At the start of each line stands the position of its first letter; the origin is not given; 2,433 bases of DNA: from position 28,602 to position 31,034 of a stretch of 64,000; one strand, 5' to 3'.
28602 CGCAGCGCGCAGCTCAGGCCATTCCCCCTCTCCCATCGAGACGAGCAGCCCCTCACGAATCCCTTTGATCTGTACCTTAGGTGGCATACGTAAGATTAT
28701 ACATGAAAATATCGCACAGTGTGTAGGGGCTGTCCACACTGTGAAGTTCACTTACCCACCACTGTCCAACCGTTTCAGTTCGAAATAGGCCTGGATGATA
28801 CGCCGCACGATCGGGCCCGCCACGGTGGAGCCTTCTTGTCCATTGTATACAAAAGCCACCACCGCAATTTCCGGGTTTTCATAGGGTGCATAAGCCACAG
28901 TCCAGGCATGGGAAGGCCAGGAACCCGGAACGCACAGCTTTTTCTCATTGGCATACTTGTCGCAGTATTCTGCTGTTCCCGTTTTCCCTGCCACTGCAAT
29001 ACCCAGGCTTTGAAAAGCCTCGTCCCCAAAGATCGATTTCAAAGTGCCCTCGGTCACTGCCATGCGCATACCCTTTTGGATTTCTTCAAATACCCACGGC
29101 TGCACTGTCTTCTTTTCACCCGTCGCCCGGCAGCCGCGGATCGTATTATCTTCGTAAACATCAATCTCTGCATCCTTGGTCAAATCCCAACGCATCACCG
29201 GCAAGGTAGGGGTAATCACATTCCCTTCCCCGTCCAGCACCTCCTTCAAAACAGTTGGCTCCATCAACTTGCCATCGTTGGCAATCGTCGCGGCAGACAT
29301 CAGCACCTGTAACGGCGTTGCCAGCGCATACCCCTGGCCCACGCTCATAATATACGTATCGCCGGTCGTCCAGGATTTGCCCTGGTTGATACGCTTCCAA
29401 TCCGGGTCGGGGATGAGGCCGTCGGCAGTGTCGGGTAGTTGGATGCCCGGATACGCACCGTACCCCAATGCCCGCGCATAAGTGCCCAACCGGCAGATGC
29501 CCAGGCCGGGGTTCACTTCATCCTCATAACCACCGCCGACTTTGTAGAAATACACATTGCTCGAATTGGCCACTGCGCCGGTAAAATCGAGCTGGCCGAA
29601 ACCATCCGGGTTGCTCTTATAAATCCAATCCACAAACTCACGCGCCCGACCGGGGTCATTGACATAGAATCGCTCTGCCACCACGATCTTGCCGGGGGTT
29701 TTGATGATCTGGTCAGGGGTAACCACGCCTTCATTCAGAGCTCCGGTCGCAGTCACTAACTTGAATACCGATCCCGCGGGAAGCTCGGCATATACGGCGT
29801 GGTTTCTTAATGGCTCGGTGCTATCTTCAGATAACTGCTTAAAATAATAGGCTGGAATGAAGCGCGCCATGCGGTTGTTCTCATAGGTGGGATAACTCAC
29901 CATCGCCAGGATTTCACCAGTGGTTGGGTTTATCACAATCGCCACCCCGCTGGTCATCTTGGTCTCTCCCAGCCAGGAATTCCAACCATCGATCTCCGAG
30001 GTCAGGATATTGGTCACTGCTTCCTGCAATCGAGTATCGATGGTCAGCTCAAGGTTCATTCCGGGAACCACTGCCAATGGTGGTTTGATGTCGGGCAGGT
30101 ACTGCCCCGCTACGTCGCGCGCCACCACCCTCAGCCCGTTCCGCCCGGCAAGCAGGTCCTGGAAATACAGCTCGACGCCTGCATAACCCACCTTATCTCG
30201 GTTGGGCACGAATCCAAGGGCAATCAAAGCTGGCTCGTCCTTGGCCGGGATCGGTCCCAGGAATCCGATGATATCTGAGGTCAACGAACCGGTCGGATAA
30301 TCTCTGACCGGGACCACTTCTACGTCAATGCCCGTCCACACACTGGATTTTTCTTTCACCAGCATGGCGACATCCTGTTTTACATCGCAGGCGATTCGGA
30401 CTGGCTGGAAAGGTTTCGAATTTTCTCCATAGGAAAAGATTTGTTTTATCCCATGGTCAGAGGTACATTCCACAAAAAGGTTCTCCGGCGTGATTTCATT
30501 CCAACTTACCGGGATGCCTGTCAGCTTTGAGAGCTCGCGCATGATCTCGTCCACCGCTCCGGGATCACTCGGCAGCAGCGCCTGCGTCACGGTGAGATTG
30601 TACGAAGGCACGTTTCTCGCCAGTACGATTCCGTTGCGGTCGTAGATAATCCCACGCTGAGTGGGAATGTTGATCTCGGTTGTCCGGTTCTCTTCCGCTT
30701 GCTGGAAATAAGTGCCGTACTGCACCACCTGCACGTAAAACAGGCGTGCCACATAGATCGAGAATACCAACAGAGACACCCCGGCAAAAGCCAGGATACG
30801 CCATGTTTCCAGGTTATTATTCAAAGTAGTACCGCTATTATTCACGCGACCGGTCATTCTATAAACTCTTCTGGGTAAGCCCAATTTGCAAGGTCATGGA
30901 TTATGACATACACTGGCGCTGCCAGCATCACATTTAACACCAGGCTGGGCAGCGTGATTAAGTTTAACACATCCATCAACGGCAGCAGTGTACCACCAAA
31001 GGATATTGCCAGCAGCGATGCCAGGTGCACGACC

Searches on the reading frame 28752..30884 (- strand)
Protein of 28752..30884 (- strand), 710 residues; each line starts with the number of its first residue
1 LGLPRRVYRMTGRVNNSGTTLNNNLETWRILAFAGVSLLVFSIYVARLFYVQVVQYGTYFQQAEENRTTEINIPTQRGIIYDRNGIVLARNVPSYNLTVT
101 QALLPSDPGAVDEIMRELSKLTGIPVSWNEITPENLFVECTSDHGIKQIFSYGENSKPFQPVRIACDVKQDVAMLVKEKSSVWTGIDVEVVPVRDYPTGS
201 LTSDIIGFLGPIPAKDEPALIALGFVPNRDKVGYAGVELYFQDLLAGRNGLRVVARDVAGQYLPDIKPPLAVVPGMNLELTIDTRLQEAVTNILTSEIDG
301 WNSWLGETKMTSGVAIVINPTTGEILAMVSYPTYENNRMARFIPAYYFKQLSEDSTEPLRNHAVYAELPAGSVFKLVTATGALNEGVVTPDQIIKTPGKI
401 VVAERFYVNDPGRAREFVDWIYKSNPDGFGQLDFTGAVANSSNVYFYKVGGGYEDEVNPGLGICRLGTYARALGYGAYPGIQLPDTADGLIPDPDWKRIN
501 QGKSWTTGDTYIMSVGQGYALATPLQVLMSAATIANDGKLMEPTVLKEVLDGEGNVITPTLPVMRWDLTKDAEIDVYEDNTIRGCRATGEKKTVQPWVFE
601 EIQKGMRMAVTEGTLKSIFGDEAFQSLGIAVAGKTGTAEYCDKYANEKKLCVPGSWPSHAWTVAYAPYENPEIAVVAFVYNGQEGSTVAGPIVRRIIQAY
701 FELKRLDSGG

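Call 78: search_protein_families(library=pfam, proteins=[window:28752-30884:-], max_evalue=0.00001)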
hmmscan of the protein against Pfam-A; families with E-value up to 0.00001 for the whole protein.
window:28752-30884:- (710 aa): 2 families
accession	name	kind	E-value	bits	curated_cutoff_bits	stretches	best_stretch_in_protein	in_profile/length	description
PF00905.27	Transpeptidase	-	3.7e-52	177.8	22.1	1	313-698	1-299/299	Penicillin binding protein transpeptidase domain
PF03717.20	PBP_dimer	-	3e-29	103.1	24.4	1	73-263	2-176/180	Penicillin-binding Protein dimerisation domain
